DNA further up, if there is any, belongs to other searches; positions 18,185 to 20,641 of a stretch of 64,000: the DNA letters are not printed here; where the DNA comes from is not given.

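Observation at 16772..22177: Short glycyl radical enzyme with no activase, coupled to a membrane acyltransferase-3 and an orphan lipoprotein SBP, with a divergent MarR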

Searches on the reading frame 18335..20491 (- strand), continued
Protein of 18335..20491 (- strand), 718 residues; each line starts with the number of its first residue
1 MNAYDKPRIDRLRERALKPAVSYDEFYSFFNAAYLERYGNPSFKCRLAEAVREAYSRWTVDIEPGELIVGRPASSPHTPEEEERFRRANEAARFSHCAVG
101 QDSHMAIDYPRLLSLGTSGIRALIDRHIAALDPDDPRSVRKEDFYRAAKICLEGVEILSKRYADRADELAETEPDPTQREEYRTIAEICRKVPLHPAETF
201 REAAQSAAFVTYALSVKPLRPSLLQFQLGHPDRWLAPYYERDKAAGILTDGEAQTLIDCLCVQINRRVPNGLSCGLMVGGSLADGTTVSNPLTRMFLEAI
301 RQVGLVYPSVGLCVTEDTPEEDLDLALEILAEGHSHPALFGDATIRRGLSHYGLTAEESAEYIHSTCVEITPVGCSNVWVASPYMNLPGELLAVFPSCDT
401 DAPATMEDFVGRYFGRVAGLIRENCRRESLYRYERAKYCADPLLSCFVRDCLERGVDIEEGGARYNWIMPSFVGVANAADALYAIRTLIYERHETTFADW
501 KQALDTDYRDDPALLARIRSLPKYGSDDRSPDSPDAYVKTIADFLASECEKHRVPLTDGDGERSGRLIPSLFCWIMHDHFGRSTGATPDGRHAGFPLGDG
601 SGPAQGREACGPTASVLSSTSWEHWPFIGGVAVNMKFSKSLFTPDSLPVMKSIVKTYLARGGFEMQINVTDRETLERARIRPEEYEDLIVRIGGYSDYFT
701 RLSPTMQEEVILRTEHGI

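Call 39: fold_search(model_id=the predicted structure, library=pdb)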
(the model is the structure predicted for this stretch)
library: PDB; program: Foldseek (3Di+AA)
matches with E <= 10: 447; with E <= 0.001: 61
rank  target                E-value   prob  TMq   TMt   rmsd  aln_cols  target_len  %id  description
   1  1r8w_A                1.5e-48  1.00  0.90  0.82   3.6       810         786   27  Native structure of the B12-independent glycerol dehydratase from clostridium butyricum (released 2004-06-01)
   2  9rcp_B                7.3e-48  1.00  0.90  0.82   3.4       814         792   27  1,2-propanediol dehydratase with 0.1 % 1,3-propanediol additive (released 2025-06-11)
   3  9rco_A                7.3e-48  1.00  0.89  0.81   3.4       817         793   27  1,2-propanediol dehydratase with 0.1 % glycerol additive (released 2025-06-11)
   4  5i2g_A                2.5e-47  1.00  0.90  0.81   3.8       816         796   28  1,2-propanediol Dehydration in Roseburia inulinivorans; Structural Basis for Substrate and Enantiomer Selectivity (released 2016-06-01)
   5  9rcp_C                4.2e-47  1.00  0.90  0.81   3.5       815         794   27  1,2-propanediol dehydratase with 0.1 % 1,3-propanediol additive (released 2025-06-11)
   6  5i2g_B                5.1e-47  1.00  0.89  0.80   4.0       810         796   28  1,2-propanediol Dehydration in Roseburia inulinivorans; Structural Basis for Substrate and Enantiomer Selectivity (released 2016-06-01)
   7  9rcq_A                5.6e-47  1.00  0.89  0.79   3.8       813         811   27  1,2-propanediol dehydratase with no ligand additives (released 2025-06-11)
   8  5i2a_A                2.7e-46  1.00  0.89  0.76   4.3       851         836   27  1,2-propanediol Dehydration in Roseburia inulinivorans; Structural Basis for Substrate and Enantiomer Selectivity (released 2016-06-01)
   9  5i2a_B                4.3e-46  1.00  0.89  0.76   4.7       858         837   27  1,2-propanediol Dehydration in Roseburia inulinivorans; Structural Basis for Substrate and Enantiomer Selectivity (released 2016-06-01)
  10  8iof_A                2.0e-45  1.00  0.89  0.81   4.3       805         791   24  Crystal structure of N-methyl-Cis-4-hydroxy-D-proline dehydratase in Clostridium sp. FS41 (released 2024-03-27)
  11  5fay_A                5.8e-45  1.00  0.88  0.79   4.8       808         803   24  Y208F mutant of choline TMA-lyase (released 2016-09-28)
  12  9f3x_C                7.0e-45  1.00  0.89  0.81   4.7       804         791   25  CutC choline lyase in complex with cyclopropylcholine (released 2024-05-08)
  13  5faw_A                7.3e-45  1.00  0.89  0.80   4.1       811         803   24  T502A mutant of choline TMA-lyase (released 2016-09-28)
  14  5a0u_B                8.1e-45  1.00  0.90  0.82   3.5       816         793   25  Structure of CutC choline lyase choline bound form from Klebsiella pneumoniae. (released 2015-07-29)
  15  5fau_A                8.1e-45  1.00  0.90  0.81   4.6       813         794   25  wild-type choline TMA lyase in complex with choline (released 2016-09-28)
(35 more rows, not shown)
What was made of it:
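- On Glycyl radical enzyme superfamily (PFL-like): The AF2 model matches GRE structures at TM 0.85-0.91 (call 39).
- Closest known: GRE isomerases YbiW and PflD. Same: Foldseek TM is 0.88-0.90 (call 39).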

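Call 42: search_protein_families(library=pfam, alignment_id=A3, max_evalue=0.00001)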
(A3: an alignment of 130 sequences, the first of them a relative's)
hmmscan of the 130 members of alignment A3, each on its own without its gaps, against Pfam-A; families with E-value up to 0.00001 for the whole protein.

A. member 1, L001:8847-10025:+ (393 aa): 1 family
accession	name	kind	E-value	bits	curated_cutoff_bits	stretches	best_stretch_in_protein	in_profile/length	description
PF01757.29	Acyl_transf_3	-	6.3e-20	71.9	31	1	26-340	4-321/326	Acyltransferase domain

B. families by the number of members that match (of 130 scanned): 171 families (the first 25 are shown)
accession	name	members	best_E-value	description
PF01757.29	Acyl_transf_3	5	2.1e-21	Acyltransferase domain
PF08903.17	DUF1846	3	2.9e-182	Domain of unknown function DUF1846, N-terminal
PF20921.3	DUF1846_C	3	8.7e-63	Domain of unknown function DUF1846, C-terminal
PF00005.33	ABC_tran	3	2.9e-53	ABC transporter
PF00120.29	Gln-synt_C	3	3.5e-42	Glutamine synthetase, catalytic domain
PF00501.34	AMP-binding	2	6.3e-90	AMP-binding enzyme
PF12437.13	GSIII_N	2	3.3e-82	Glutamine synthetase type III N terminal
PF07944.18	Beta-AFase-like_GH127_cat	2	7.9e-78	Beta-L-arabinofuranosidase, GH127 catalytic domain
PF01208.23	URO-D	2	8e-55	Uroporphyrinogen decarboxylase (URO-D)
PF13353.11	Fer4_12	2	3.1e-50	4Fe-4S single cluster domain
PF03747.19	ADP_ribosyl_GH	2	7.7e-50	ADP-ribosylglycohydrolase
PF00664.28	ABC_membrane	2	1.9e-46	ABC transporter transmembrane region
PF15714.11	SpoVT_C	2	1.8e-45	Stage V sporulation protein T C-terminal, transcription factor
PF18318.6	Gln-synt_C-ter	2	3.3e-45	Glutamine synthetase C-terminal domain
PF00557.29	Peptidase_M24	2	4.7e-45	Metallopeptidase family M24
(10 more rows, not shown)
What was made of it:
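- Tried and rejected: AT3 was the top family with 5 hits, all in one clade (call 42).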

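Call 43: search_protein_families(library=pfam, proteins=[L003:2458-3570:+, L003:5757-8015:+, L008:3756-5240:+, L010:7927-9789:-, L010:12472-15177:+, L019:8720-9859:+, L019:12191-13171:-, L001:12384-13271:+, L013:3202-4161:-, L004:12161-13195:+], max_evalue=0.001)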
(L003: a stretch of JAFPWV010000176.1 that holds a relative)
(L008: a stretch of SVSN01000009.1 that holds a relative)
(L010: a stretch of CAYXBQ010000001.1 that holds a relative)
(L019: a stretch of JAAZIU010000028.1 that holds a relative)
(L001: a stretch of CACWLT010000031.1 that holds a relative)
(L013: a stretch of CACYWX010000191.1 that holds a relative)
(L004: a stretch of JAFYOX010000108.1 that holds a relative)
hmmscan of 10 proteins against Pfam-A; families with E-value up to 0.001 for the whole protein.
L003:2458-3570:+ (371 aa): 2 families
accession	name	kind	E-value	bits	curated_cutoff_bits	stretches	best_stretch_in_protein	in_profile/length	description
PF00589.27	Phage_integrase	-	8e-37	127.1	27.1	1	155-330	3-171/172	Phage integrase family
PF02899.23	Phage_int_SAM_1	-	9.9e-08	32.6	22.3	0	89-129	42-81/83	Phage integrase, N-terminal SAM-like domain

L003:5757-8015:+ (753 aa): 3 families
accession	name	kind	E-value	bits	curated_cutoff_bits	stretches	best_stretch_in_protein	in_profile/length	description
PF22124.2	Glyco_hydro_95_cat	-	1.4e-150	502.3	27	1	272-675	2-407/408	Glycosyl hydrolase family 95 catalytic domain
PF14498.12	Glyco_hyd_65N_2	-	1.4e-41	143.5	27.7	1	27-253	1-232/234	Glycosyl hydrolase family 65, N-terminal domain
PF21307.2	Glyco_hydro_95_C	-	3.2e-13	50.4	27.6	1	678-739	1-63/94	Glycoside hydrolase family 95, C-terminal domain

L008:3756-5240:+ (495 aa): 2 families
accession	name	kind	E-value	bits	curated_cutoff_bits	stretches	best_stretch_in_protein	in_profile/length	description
PF14535.12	AMP-binding_C_2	-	6.8e-22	78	25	1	404-494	1-96/96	AMP-binding enzyme C-terminal domain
PF00501.34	AMP-binding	-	2.2e-14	53.5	29.9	1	131-355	139-375/384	AMP-binding enzyme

L010:7927-9789:- (620 aa): 5 families
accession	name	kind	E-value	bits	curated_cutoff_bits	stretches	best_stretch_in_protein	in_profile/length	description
PF01301.25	Glyco_hydro_35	-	2.4e-113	379.4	27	1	44-354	4-317/319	Glycosyl hydrolases family 35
PF21317.3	BetaGal_ABD_1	-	1.2e-25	90.1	27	1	404-510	5-112/113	Beta-galactosidase, first all-beta domain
PF21467.3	BetaGal_gal-bd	-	7.1e-20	71.3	27.3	1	541-596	5-62/62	Beta-galactosidase, galactose-binding domain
PF02449.21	Glyco_hydro_42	-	9.8e-07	28.9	21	1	60-208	6-155/376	Beta-galactosidase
PF13364.12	BetaGal_ABD2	-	0.00012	23.2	23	1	526-601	26-105/112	Beta-galactosidase second all-beta domain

L010:12472-15177:+ (902 aa): 3 families
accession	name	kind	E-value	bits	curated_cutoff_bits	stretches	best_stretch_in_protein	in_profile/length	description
PF00501.34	AMP-binding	-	6.3e-90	302.2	29.9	1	362-751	2-384/384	AMP-binding enzyme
PF01261.30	AP_endonuc_2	-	1.8e-29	103.6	31.1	1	80-302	4-231/249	Xylose isomerase-like TIM barrel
PF13193.12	AMP-binding_C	-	1.1e-18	68.3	24.5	1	802-877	1-76/76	AMP-binding enzyme C-terminal domain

L019:8720-9859:+ (380 aa): 0 families

L019:12191-13171:- (326 aa): 1 family
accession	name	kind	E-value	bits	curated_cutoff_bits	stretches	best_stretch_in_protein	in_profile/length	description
PF00728.28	Glyco_hydro_20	-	9.9e-15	55.2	22.3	1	60-260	74-262/348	Glycosyl hydrolase family 20, catalytic domain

L001:12384-13271:+ (296 aa): 0 families

L013:3202-4161:- (319 aa): 0 families

L004:12161-13195:+ (345 aa): 3 families
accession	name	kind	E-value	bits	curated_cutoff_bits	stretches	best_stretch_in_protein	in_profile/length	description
PF12146.15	Hydrolase_4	-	4.9e-29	101.7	27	1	29-309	2-238/239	Serine aminopeptidase, S33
PF12697.13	Abhydrolase_6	-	4e-08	34.6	26.3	1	37-309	4-210/217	Alpha/beta hydrolase family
PF00561.26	Abhydrolase_1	-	0.00017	21.8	25.8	0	126-156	72-102/245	alpha/beta hydrolase fold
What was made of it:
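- GH95, GH35 and GH20 neighbours (call 43).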

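Call 49: find_encoding_contigs(protein=P0001, flank=10000, max_places=4)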
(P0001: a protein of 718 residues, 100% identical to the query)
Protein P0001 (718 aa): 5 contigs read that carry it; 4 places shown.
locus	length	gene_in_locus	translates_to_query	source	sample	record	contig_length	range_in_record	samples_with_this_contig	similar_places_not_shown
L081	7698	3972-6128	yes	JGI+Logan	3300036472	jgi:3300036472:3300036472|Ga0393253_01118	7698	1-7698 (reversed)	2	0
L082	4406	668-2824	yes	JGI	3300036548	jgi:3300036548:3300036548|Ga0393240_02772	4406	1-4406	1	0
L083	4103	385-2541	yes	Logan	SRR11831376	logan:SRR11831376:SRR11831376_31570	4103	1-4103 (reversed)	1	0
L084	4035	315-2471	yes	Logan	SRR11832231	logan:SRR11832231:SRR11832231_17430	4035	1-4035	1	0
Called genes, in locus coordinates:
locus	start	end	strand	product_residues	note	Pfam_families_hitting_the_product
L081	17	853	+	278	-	PF01261:AP_endonuc_2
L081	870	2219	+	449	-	PF03747:ADP_ribosyl_GH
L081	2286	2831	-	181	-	PF01047:MarR, PF12802:MarR_2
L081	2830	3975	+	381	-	PF01757:Acyl_transf_3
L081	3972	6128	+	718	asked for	PF02901:PFL-like, PF01228:Gly_radical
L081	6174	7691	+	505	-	-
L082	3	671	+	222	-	?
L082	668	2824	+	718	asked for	PF02901:PFL-like, PF01228:Gly_radical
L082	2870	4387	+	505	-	-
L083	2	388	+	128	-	?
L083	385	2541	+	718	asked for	PF02901:PFL-like, PF01228:Gly_radical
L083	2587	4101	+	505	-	?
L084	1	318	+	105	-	?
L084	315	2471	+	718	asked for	PF02901:PFL-like, PF01228:Gly_radical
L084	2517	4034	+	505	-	?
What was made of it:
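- The 94-kb source contig beyond the window, and the rest of the MAG, could not be searched (call 49). The identical protein is found in four further independent metagenome assemblies (call 49).
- Tried and rejected: The index returned only short JGI and Logan contigs of 4-8 kb carrying the same protein (call 49).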

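Call 53: find_encoding_contigs(protein=P0058, flank=10000, max_places=5)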
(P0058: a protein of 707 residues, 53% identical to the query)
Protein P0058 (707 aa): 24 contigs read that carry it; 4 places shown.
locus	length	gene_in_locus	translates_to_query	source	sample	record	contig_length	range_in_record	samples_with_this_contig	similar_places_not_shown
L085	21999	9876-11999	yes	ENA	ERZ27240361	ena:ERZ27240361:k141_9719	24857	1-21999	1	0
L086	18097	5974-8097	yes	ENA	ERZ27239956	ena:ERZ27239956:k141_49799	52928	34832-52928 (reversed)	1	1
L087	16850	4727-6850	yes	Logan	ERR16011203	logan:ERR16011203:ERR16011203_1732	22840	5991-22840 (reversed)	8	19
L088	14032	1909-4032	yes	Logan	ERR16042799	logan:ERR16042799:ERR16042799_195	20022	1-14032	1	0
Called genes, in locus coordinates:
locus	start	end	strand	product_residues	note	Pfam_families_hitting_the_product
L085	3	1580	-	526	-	?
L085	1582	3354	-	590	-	PF00664:ABC_membrane, PF02463:SMC_N (weak), PF00005:ABC_tran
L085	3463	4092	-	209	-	PF00440:TetR_N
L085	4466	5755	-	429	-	PF00004:AAA, PF06068:TIP49 (faint), PF07728:AAA_5 (weak), PF17862:AAA_lid_3, PF01434:Peptidase_M41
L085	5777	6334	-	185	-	PF06480:FtsH_ext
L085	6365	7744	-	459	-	PF01554:MatE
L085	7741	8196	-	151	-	PF22381:Staph_reg_Sar_Rot, PF01047:MarR, PF12802:MarR_2, PF13463:HTH_27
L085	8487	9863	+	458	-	PF03747:ADP_ribosyl_GH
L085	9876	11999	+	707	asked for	PF02901:PFL-like, PF01228:Gly_radical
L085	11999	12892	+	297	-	PF13353:Fer4_12, PF04055:Radical_SAM, PF12838:Fer4_7 (faint), PF12797:Fer4_2 (faint), PF00037:Fer4 (faint), PF12837:Fer4_6 (faint), PF13237:Fer4_10 (faint)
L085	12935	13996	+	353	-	PF01208:URO-D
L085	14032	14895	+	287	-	PF00892:EamA, PF06027:SLC35F (faint), PF00892:EamA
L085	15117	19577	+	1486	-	PF00498:FHA, PF16697:Yop-YscD_cpl, PF01580:FtsK_SpoIIIE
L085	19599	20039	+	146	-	-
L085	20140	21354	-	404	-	PF01548:DEDD_Tnp_IS110, PF02371:Transposase_20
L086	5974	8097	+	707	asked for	PF02901:PFL-like, PF01228:Gly_radical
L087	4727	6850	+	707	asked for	PF02901:PFL-like, PF01228:Gly_radical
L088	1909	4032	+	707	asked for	PF02901:PFL-like, PF01228:Gly_radical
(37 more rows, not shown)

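Call 55: find_encoding_contigs(protein=P0033, flank=10000, max_places=3)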
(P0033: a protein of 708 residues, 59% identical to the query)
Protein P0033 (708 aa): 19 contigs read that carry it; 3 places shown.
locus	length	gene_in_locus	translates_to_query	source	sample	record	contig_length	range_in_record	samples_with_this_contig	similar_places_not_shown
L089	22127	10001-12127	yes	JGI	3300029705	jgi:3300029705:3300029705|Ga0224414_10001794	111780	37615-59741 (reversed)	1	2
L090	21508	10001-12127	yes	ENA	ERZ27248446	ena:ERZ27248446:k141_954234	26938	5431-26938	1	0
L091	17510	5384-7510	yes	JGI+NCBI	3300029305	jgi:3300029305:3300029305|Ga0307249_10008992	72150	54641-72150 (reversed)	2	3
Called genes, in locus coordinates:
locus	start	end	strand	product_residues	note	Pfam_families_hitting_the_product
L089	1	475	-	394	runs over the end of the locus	PF24568:CC_PcsB, PF01551:Peptidase_M23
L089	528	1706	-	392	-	PF24568:CC_PcsB, PF01551:Peptidase_M23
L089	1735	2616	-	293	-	PF18075:FtsX_ECD, PF02687:FtsX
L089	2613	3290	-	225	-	PF00005:ABC_tran, PF13304:AAA_21 (faint)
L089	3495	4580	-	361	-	PF17853:GGDEF_2, PF13556:HTH_30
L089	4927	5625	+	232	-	PF01980:TrmO_N, PF18389:TrmO_C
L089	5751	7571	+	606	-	PF01855:POR_N, PF12837:Fer4_6 (faint), PF02775:TPP_enzyme_C, PF12797:Fer4_2 (faint), PF13237:Fer4_10 (weak), PF14697:Fer4_21 (weak), PF12838:Fer4_7 (weak), PF00037:Fer4 (weak)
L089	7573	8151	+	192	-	PF01558:POR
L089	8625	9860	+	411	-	PF00501:AMP-binding, PF14535:AMP-binding_C_2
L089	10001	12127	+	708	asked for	PF02901:PFL-like, PF01228:Gly_radical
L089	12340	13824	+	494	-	PF08903:DUF1846, PF20921:DUF1846_C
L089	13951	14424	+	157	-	-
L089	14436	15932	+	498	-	PF04734:Ceramidase_alk (faint)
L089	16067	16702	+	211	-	PF00702:Hydrolase, PF12710:HAD (faint), PF13419:HAD_2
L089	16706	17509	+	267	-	PF02811:PHP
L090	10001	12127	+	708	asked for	PF02901:PFL-like, PF01228:Gly_radical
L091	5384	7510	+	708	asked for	PF02901:PFL-like, PF01228:Gly_radical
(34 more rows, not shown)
